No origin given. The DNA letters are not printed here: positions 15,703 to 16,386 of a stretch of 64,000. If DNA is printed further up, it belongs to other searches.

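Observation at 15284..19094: Module of two tandem Ddl-like ATP-grasp ligases and a pyruvoyl decarboxylase, flanked by a cytoplasmic C39-like cysteine peptidase and an RHH-Nudix regulator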

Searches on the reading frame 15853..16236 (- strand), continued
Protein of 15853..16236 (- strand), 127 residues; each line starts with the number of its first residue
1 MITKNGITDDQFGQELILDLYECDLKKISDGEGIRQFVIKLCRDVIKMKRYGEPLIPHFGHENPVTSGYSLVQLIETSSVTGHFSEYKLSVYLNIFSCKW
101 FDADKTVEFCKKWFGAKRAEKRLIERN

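Call 66: find_encoding_contigs(protein=P0266, flank=7000, max_places=1)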
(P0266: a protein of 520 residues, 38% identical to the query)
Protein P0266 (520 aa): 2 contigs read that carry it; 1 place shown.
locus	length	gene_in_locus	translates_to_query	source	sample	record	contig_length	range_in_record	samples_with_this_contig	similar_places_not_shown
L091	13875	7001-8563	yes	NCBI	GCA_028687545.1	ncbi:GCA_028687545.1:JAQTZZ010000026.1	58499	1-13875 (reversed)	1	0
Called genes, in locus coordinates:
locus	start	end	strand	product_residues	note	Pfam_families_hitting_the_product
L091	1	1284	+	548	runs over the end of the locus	PF00496:SBP_bac_5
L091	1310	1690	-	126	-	PF00072:Response_reg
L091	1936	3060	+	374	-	PF00266:Aminotran_5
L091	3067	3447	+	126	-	-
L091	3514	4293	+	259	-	PF01963:TraB_PrgY_gumN (faint)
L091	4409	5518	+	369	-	PF05003:DUF668 (faint), PF21351:TetR_C_41 (faint)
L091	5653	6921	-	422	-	PF13570:Beta-prop_ACSF4, PF13360:PQQ_2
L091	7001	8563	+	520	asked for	PF02655:ATP-grasp_3, PF07478:Dala_Dala_lig_C, PF08443:RimK (faint), PF00583:Acetyltransf_1, PF13302:Acetyltransf_3, PF13420:Acetyltransf_4, PF13523:Acetyltransf_8 (weak)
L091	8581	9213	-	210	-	-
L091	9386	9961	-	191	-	PF02525:Flavodoxin_2 (weak), PF03358:FMN_red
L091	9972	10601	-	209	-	PF02525:Flavodoxin_2, PF03358:FMN_red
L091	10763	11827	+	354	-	PF05343:Peptidase_M42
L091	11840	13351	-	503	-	PF23166:Ig_N_CWD1 (weak)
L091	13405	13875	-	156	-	PF03065:Glyco_hydro_57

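Call 75: find_related_loci(query=A3, collection=metagenome_contigs, flank=8000)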
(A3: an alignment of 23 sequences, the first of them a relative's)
Query A3 (340 aa) in metagenome_contigs; peptide patterns used: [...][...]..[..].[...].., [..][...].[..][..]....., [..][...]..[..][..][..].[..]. (x = any residue, [..] = any of these).
600 stretches matched a pattern (row limit reached: there are more); 590 encode a relative of the query (tblastn E <= 1e-3); the best 80 are kept; 80 distinct loci.
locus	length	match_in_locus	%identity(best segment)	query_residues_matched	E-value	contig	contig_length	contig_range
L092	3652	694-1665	36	1-326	2e-66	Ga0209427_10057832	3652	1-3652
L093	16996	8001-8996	37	1-325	7e-60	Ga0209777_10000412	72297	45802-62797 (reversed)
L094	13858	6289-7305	34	1-325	2e-58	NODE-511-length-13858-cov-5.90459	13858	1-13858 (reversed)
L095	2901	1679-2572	37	35-326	3e-58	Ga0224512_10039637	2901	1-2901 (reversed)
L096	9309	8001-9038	32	1-340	2e-57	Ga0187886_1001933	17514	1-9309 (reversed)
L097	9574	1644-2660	34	1-325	1e-57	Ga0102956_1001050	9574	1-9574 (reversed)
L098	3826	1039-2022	34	1-324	4e-57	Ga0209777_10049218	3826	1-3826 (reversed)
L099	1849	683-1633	34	3-325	3e-58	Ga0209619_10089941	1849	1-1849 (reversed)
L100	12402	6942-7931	33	2-325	3e-56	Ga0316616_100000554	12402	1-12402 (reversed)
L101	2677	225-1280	33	1-332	4e-56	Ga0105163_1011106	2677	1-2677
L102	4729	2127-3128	37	2-325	9e-56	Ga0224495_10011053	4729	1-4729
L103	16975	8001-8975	36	3-326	2e-55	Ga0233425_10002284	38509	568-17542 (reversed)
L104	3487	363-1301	34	21-330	1e-55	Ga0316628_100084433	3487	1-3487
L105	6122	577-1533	34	1-318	2e-55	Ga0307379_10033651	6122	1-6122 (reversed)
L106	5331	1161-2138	34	3-325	5e-55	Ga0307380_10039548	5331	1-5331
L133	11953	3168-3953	38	66-325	7e-51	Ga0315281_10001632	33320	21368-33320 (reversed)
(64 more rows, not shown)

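Call 86: search_protein_families(library=ncbifam, proteins=[L003:2820-4085:-, L001:5537-6907:-, L001:3580-4524:-, L001:2983-3579:-, L089:10430-11056:+, L089:8087-9436:+], max_evalue=0.01)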
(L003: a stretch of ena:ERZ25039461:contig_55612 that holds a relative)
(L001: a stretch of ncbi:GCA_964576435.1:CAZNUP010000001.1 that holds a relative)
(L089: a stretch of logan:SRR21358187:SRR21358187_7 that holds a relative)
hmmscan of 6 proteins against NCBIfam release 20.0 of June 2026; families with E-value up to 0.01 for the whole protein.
L003:2820-4085:- (421 aa): 3 families
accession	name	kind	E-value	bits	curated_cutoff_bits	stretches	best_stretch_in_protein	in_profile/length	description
TIGR00880.1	2_A_01_02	superfamily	2e-08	34.5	131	1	260-398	2-139/141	multidrug resistance protein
TIGR00899.1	2A0120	subfamily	1.4e-06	27.6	522.3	1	272-401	45-180/375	sugar efflux transporter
NF011587.0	PRK15011.1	equivalog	8.9e-05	21.5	693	1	275-379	71-176/393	sugar efflux transporter SetB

L001:5537-6907:- (456 aa): 1 family
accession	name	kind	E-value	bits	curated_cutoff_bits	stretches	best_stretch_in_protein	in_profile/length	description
NF041275.1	MurL_Xanthmoales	equivalog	1e-05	24.2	700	0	270-341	268-341/447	UDP-N-acetyl-alpha-D-muramoyl-L-alanyl-L-glutamate epimerase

L001:3580-4524:- (314 aa): 1 family
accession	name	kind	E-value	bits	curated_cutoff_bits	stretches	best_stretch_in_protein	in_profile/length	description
NF008424.0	PRK11253.1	equivalog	1.6e-32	112.8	378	1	14-304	5-293/308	muramoyltetrapeptide carboxypeptidase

L001:2983-3579:- (198 aa): 6 families
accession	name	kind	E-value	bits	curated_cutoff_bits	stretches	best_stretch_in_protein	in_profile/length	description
NF003380.0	PRK04457.1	equivalog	4.1e-13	48.9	304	1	56-177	71-199/265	polyamine aminopropyltransferase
NF002010.0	PRK00811.1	equivalog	1.7e-10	40.7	260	1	56-181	80-219/287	polyamine aminopropyltransferase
TIGR00417.1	speE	equivalog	1.7e-09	37.3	249.55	1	55-188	73-219/271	spermidine synthase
NF037959.1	MFS_SpdSyn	subfamily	2.7e-06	26.4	40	1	75-177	301-407/480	fused MFS/spermidine synthase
NF002956.0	PRK03612.1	equivalog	3.9e-06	25.6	472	1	57-153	302-415/522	polyamine aminopropyltransferase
NF043040.1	corrin_prot_MT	hypoth_equivalog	0.0012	18.4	180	0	45-152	32-146/216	corrinoid protein-associated methyltransferase CpaM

L089:10430-11056:+ (208 aa): 15 families
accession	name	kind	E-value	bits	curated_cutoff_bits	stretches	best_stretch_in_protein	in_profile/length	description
NF003380.0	PRK04457.1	equivalog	1.8e-18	66.5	304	1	54-189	65-198/265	polyamine aminopropyltransferase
NF002010.0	PRK00811.1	equivalog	1.2e-13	51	260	1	53-201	73-226/287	polyamine aminopropyltransferase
NF002956.0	PRK03612.1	equivalog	9.9e-12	44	472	1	26-178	264-427/522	polyamine aminopropyltransferase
TIGR00417.1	speE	equivalog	2.9e-09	36.6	249.55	1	52-202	66-220/271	spermidine synthase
NF037959.1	MFS_SpdSyn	subfamily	2.4e-08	33.2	40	1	67-194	282-411/480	fused MFS/spermidine synthase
TIGR00091.1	TIGR00091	equivalog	3e-06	26.7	112.65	1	61-191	19-151/194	tRNA (guanosine(46)-N7)-methyltransferase TrmB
NF011529.0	PRK14968.1-3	equivalog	1.2e-05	24.8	162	1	60-133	36-104/198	putative methyltransferase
NF002435.0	PRK01581.1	equivalog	2.1e-05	23.8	537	1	43-186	132-286/374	polyamine aminopropyltransferase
NF043040.1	corrin_prot_MT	hypoth_equivalog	6.8e-05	22.4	180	1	60-165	43-146/216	corrinoid protein-associated methyltransferase CpaM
NF045825.1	FAmtase_mtf2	equivalog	7.1e-05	22.1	400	1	57-176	57-168/248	fatty-acid O-methyltransferase Mtf2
TIGR01983.1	UbiG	equivalog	0.00032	20.1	102.95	1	55-169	46-154/228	bifunctional 2-polyprenyl-6-hydroxyphenol methylase/3-demethylubiquinol 3-O-methyltransferase UbiG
TIGR00755.1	ksgA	equivalog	0.00074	18.9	171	1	45-127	16-94/256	16S rRNA (adenine(1518)-N(6)/adenine(1519)-N(6))-dimethyltransferase RsmA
TIGR00537.1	hemK_rel_arch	hypoth_equivalog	0.0022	17.7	87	0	59-133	20-88/179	HemK2/MTQ2 family protein methyltransferase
NF045823.1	PthPhpthDimycoMt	equivalog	0.0051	16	300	1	57-183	65-183/256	phthiotriol/phenolphthiotriol dimycocerosates methyltransferase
TIGR03534.1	RF_mod_PrmC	equivalog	0.0063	16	199.1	1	44-132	74-161/253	peptide chain release factor N(5)-glutamine methyltransferase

L089:8087-9436:+ (449 aa): 1 family
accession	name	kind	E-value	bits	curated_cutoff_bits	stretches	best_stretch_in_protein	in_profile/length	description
NF041275.1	MurL_Xanthmoales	equivalog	1.4e-06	27.1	700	1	270-348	268-348/447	UDP-N-acetyl-alpha-D-muramoyl-L-alanyl-L-glutamate epimerase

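Call 88: search_solved_structures(query=L001:5537-6907:-, max_evalue=1, show_alignments=1)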
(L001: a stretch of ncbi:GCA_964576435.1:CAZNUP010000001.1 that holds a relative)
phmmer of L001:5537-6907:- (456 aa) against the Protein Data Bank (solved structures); distinct sequences matched with E-value up to 1: 2.
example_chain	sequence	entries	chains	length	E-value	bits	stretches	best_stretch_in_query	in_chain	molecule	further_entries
8khq_A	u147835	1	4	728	0.17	13.8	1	348-412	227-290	5-histidylcysteine sulfoxide synthase/putative 4-mercaptohistidine N1-methyltranferase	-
3b81_A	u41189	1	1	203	0.36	12.7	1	233-365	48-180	Transcriptional regulator, AcrR family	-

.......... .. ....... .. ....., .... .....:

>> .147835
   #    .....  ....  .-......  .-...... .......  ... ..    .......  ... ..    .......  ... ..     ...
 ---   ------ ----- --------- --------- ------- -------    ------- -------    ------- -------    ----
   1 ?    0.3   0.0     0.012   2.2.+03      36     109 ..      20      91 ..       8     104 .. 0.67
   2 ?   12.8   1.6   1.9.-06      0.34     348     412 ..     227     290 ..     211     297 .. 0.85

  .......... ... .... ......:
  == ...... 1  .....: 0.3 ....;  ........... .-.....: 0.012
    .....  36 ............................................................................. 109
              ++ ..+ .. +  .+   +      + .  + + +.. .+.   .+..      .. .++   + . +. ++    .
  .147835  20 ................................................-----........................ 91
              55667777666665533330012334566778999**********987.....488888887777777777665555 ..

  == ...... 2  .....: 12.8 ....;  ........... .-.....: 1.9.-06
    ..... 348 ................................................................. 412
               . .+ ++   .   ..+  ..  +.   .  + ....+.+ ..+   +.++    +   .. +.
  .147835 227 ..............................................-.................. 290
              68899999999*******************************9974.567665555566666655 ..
